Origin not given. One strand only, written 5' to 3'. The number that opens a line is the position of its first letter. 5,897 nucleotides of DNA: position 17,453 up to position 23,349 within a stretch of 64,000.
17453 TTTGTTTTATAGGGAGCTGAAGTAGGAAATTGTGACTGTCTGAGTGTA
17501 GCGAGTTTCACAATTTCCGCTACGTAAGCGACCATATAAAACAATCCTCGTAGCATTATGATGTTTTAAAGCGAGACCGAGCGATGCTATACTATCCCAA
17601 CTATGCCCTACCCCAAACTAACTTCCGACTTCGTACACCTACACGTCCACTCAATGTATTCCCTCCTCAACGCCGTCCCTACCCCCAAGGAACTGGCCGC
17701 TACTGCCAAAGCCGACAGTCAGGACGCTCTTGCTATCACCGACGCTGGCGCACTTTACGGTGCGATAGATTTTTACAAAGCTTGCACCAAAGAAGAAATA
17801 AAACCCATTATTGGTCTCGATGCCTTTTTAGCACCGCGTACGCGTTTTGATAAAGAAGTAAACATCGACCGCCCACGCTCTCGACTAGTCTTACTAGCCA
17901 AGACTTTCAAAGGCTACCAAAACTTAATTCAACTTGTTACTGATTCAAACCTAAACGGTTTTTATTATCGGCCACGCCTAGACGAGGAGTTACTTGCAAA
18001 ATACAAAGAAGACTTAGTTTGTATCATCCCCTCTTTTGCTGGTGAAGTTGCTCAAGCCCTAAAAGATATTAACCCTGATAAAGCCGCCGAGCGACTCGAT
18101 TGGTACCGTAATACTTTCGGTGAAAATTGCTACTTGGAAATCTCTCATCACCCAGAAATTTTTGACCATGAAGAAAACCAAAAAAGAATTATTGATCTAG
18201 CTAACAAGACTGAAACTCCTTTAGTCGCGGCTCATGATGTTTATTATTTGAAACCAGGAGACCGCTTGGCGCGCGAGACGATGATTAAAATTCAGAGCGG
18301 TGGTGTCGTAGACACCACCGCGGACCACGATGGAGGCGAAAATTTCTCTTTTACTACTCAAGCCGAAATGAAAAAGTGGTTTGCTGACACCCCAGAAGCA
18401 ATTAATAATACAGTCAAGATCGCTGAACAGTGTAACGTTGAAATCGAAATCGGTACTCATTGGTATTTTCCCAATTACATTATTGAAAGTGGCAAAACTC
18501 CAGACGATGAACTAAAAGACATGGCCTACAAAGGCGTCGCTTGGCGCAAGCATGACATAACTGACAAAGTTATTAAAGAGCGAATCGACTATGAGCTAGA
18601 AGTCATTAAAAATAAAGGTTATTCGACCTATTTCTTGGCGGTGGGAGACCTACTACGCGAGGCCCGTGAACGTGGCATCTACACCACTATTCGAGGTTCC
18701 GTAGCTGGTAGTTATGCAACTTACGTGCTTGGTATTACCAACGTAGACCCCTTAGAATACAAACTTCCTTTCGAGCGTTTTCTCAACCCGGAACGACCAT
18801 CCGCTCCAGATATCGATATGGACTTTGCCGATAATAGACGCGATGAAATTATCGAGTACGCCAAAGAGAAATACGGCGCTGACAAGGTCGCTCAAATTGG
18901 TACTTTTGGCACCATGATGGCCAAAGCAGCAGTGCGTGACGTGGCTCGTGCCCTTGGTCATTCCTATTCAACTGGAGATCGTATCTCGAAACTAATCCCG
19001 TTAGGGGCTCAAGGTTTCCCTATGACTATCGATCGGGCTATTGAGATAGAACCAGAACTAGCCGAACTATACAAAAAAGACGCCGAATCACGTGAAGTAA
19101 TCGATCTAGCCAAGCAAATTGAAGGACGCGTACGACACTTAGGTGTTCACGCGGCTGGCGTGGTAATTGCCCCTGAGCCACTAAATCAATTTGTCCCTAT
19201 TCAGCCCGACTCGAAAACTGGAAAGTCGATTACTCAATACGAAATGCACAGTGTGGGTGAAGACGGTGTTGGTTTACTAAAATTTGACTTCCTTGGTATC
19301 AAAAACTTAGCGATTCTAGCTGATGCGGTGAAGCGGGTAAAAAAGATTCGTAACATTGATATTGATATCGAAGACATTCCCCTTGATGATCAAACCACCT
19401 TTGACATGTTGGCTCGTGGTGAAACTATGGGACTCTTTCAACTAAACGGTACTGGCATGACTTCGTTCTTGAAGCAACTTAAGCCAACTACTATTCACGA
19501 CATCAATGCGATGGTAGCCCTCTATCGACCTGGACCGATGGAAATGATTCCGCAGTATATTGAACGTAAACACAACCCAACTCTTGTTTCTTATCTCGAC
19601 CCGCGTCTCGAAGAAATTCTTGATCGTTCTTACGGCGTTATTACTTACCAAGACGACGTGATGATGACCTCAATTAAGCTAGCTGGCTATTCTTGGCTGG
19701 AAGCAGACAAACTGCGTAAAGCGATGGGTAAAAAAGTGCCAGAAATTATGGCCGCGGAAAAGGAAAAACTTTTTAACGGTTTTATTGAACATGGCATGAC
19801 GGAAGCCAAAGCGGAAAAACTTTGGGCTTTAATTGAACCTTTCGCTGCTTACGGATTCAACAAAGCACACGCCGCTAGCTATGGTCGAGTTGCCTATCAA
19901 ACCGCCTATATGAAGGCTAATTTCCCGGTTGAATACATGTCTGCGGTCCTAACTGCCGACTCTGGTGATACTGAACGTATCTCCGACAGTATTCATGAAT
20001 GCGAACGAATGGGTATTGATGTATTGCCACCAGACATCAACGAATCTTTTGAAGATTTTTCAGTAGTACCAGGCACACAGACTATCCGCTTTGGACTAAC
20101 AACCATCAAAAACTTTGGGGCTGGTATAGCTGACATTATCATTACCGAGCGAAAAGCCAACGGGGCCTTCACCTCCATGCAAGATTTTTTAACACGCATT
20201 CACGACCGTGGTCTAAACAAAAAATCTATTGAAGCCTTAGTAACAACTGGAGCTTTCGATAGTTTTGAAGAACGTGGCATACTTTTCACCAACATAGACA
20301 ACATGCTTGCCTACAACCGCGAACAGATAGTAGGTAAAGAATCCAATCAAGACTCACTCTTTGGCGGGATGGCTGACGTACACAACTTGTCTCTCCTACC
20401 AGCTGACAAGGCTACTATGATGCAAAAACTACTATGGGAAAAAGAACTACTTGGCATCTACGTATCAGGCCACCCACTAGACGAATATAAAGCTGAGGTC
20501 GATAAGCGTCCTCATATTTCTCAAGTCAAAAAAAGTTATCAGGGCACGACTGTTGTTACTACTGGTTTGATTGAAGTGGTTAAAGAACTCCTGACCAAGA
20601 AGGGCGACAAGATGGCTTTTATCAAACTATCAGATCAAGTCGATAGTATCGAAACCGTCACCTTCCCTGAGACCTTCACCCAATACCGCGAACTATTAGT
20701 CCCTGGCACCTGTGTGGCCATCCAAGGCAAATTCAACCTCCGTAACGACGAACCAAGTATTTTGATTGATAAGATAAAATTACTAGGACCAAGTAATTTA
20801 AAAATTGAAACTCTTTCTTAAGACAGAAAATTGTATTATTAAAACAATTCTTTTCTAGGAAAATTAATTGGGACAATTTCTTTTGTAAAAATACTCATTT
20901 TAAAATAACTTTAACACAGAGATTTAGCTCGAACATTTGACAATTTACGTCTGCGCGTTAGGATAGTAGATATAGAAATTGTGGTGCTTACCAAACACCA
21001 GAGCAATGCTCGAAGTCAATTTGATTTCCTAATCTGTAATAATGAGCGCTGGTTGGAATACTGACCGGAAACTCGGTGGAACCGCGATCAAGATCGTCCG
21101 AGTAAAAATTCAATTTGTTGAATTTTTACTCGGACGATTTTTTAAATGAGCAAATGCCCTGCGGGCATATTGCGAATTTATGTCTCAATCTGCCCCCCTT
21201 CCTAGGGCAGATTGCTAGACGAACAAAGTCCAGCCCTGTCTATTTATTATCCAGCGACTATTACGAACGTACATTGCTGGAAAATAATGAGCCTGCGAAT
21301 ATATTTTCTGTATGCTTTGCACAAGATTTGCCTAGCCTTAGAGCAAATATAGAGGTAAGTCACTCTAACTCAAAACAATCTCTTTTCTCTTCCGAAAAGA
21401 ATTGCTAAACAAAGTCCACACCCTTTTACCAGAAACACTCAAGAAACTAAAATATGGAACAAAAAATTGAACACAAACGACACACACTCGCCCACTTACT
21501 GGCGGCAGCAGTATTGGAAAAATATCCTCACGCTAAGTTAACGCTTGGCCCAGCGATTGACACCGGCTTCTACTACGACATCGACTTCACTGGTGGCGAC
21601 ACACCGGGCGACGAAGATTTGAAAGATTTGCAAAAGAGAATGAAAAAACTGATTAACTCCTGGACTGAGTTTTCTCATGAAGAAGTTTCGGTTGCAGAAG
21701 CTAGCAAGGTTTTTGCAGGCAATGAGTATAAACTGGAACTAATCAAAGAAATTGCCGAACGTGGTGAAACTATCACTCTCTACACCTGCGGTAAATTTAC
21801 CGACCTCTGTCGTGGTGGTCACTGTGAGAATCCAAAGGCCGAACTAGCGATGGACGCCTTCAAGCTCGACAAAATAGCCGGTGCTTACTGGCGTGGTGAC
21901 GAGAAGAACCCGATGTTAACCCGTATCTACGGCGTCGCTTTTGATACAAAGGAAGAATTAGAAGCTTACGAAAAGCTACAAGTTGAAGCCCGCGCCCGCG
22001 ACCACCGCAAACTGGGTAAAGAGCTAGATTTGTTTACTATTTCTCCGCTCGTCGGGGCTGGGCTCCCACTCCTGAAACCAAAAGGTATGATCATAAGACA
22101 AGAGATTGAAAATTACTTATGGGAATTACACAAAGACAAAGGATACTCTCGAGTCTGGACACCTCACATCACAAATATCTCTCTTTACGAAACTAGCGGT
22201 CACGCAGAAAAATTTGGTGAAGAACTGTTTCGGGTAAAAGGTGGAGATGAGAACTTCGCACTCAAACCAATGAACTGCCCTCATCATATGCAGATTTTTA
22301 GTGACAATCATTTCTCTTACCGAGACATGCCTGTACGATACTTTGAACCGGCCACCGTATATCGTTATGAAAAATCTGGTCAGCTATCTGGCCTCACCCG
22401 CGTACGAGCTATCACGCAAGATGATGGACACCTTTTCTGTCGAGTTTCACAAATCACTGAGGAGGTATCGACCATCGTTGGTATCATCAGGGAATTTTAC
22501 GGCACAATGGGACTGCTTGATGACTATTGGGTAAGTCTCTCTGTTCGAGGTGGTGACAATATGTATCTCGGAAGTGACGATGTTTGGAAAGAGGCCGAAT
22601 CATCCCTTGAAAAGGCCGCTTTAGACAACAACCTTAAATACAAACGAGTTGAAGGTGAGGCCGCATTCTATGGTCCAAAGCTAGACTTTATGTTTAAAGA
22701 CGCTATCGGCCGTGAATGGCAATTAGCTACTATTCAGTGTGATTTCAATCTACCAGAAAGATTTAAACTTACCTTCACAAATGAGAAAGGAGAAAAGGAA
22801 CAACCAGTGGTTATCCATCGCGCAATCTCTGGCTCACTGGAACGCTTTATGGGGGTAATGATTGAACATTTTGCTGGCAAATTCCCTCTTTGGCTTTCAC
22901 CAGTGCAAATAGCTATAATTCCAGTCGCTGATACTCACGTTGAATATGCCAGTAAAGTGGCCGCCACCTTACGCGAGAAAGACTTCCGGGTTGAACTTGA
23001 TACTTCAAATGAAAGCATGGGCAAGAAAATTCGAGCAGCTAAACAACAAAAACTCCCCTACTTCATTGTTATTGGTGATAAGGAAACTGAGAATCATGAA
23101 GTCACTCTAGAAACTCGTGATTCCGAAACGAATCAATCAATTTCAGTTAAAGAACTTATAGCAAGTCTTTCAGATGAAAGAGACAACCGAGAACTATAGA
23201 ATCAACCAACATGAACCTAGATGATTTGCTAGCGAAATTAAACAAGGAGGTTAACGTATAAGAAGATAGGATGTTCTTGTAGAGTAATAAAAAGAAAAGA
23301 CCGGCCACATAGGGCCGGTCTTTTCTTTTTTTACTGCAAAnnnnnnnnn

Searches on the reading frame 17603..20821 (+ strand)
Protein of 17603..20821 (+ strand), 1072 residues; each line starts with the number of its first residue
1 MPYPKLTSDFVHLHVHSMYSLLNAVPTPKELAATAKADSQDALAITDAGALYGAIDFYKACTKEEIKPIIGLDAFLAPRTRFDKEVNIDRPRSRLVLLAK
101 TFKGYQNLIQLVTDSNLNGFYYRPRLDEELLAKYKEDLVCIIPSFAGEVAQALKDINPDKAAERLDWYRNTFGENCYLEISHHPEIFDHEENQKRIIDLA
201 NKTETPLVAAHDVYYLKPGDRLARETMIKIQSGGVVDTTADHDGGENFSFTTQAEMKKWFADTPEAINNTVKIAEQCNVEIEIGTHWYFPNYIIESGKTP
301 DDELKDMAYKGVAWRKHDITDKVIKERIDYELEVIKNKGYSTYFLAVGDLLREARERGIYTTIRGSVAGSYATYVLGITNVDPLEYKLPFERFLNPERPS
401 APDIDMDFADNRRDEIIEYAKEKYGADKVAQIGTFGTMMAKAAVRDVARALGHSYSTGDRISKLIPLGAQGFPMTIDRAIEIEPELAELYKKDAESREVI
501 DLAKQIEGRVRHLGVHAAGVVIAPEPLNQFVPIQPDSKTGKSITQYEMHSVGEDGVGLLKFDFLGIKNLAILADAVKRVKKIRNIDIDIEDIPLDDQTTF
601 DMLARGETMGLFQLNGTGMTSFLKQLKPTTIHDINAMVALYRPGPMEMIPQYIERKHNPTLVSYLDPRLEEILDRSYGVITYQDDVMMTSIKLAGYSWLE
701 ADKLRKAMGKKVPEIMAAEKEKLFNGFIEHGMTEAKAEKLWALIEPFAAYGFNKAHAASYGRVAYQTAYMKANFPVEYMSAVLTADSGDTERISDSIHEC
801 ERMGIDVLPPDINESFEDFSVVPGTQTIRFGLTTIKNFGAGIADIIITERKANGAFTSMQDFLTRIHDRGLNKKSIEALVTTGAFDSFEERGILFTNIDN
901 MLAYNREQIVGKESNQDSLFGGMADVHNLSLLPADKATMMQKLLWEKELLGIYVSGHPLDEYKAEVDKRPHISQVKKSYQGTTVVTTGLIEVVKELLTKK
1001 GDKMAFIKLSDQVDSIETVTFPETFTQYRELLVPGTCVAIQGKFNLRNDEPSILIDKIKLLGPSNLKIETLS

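Call 14: search_protein_families(library=pfam, proteins=[window:17603-20821:+])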
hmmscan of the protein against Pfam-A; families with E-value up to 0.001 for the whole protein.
window:17603-20821:+ (1072 aa): 5 families
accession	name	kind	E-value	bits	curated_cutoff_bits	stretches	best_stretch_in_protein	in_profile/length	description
PF07733.18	DNA_pol3_alpha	-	6.5e-91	305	23.9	1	303-565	2-260/260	Bacterial DNA polymerase III alpha NTPase domain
PF17657.6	DNA_pol3_finger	-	1.2e-54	184.6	22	1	568-730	1-165/166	Bacterial DNA polymerase III alpha subunit finger domain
PF02811.25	PHP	-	8.9e-45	153.4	26.4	1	12-183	1-164/164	PHP domain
PF14579.12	HHH_6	-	6.5e-27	94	25.6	1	804-890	1-85/90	Helix-hairpin-helix motif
PF01336.31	tRNA_anti-codon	-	1.6e-09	38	27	1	987-1061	4-75/75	OB-fold nucleic acid binding domain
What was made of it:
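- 17603..20821 (+): Context: dnaE (DNA polymerase III alpha, 1072 aa). call 14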

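Call 15: find_encoding_contigs(protein=window:17603-20818:+, flank=3000, max_places=10)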
Protein window:17603-20818:+ (1072 aa): 1 contig read that carries it; 1 place shown.
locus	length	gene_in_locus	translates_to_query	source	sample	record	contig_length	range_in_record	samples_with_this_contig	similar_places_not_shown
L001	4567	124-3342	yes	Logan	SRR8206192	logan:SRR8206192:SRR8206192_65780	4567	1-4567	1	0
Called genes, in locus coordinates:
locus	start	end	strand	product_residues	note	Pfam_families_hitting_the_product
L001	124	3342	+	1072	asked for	PF02811:PHP, PF07733:DNA_pol3_alpha, PF17657:DNA_pol3_finger, PF14579:HHH_6, PF01336:tRNA_anti-codon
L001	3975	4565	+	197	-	?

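Call 16: find_related_loci(query=window:17603-20818:+, collection=genome_contigs, flank=4000)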
Query window:17603-20818:+ (1072 aa) in genome_contigs; peptide patterns used: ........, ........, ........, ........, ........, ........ (x = any residue, [..] = any of these).
600 stretches matched a pattern (row limit reached: there are more); 556 encode a relative of the query (tblastn E <= 1e-3); the best 80 are kept; 80 distinct loci.
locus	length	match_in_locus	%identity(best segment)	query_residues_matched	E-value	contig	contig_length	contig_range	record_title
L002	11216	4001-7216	81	1-1072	0e+0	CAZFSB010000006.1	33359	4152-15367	MAG TPA_asm: uncultured Candidatus Saccharibacteria bacterium isolate SRP319275_co4_64 genome assembly, contig: NODE_706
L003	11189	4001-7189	80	4-1065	0e+0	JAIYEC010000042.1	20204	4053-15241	MAG: bacterium isolate H1_MAG_00054 pond_H1_MAG_00054_000000000050, whole genome shotgun sequence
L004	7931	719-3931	76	2-1072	0e+0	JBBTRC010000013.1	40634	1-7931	MAG: Patescibacteria group bacterium isolate H41-bin044_1 H41_bin044_1_000000000013, whole genome shotgun sequence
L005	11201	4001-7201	78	2-1062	0e+0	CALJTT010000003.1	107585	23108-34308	MAG: Candidatus Pacebacteria bacterium isolate R3_Bin_METABAT__89_1 genome assembly, contig: c_000000132228, whole genom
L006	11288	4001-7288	76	3-1070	0e+0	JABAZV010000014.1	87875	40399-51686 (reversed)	MAG: Patescibacteria group bacterium isolate HE327_NSB044 NODE_303_length_87875_cov_5.316967, whole genome shotgun seque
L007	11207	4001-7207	75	6-1062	0e+0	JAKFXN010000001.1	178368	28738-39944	MAG: Candidatus Parcubacteria bacterium isolate ND3_Bin_27 ND3_0000006, whole genome shotgun sequence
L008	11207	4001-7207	74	4-1062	0e+0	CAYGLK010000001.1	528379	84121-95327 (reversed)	MAG TPA_asm: uncultured Candidatus Saccharibacteria bacterium isolate ERP117304_co1_160 genome assembly, contig: NODE_9_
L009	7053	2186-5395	73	8-1064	0e+0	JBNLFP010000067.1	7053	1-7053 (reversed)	MAG: Minisyncoccia bacterium isolate C1.bin.4.orig k141_1713701, whole genome shotgun sequence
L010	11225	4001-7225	73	5-1068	0e+0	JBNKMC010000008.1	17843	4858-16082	MAG: Minisyncoccia bacterium isolate H1.bin.27.strict NODE_8_length_17843_cov_5.409997, whole genome shotgun sequence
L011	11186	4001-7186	83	1-1062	0e+0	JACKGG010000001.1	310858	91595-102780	MAG: Candidatus Nomurabacteria bacterium isolate HK-STAS-PATE-28 HK-STAS-PATE-28_1, whole genome shotgun sequence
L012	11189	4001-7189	72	1-1061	0e+0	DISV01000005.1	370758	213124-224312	MAG TPA_asm: Patescibacteria group bacterium UBA6201 UBA6201_contig_1585, whole genome shotgun sequence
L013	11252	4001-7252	69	5-1065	0e+0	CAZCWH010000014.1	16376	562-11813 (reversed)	MAG TPA_asm: uncultured Candidatus Saccharibacteria bacterium isolate SRP342105_co2_121 genome assembly, contig: NODE_36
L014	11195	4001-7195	72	1-1063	0e+0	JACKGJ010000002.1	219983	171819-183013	MAG: Candidatus Nomurabacteria bacterium isolate HK-STAS-PATE-31 HK-STAS-PATE-31_2, whole genome shotgun sequence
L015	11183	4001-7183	80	6-1063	0e+0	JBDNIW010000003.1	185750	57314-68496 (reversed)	MAG: Candidatus Paceibacterota bacterium isolate metabat2.26_sub.ELB k141_190521, whole genome shotgun sequence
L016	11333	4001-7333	67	6-1062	0e+0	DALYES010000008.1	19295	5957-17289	MAG TPA_asm: Candidatus Paceibacterota bacterium isolate CTOTU14260 NODE_540_length_19295_cov_3.503846, whole genome sho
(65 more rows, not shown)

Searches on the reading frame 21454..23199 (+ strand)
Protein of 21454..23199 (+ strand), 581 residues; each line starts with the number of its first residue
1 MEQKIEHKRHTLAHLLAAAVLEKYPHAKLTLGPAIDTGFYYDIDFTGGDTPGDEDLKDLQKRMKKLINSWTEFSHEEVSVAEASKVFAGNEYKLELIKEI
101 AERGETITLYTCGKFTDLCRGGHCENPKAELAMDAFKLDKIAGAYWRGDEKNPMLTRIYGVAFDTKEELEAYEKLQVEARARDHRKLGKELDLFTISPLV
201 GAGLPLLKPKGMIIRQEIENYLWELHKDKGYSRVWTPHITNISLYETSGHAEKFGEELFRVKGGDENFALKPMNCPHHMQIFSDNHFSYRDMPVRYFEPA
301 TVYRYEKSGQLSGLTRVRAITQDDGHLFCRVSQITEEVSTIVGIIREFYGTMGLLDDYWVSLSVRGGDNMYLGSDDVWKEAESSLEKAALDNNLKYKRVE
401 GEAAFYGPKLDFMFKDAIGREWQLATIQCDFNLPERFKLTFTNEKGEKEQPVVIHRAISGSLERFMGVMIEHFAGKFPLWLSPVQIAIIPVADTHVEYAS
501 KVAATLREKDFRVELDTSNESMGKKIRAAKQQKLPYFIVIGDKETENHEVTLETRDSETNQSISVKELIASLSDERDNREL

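Call 14: search_protein_families(library=pfam, proteins=[window:21454-23199:+])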
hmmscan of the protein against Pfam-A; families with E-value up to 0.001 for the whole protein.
window:21454-23199:+ (581 aa): 3 families
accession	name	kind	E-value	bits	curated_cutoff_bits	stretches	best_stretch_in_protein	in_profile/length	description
PF00587.30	tRNA-synt_2b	-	2.6e-42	145.3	29.3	1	265-473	8-179/179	tRNA synthetase class II core domain (G, H, P, S and T)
PF03129.25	HGTP_anticodon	-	2.7e-25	88.8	21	1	485-573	1-92/94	Anticodon binding domain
PF07973.19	tRNA_SAD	-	6.5e-07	29.7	24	1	107-159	1-44/44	Threonyl and Alanyl tRNA synthetase second additional domain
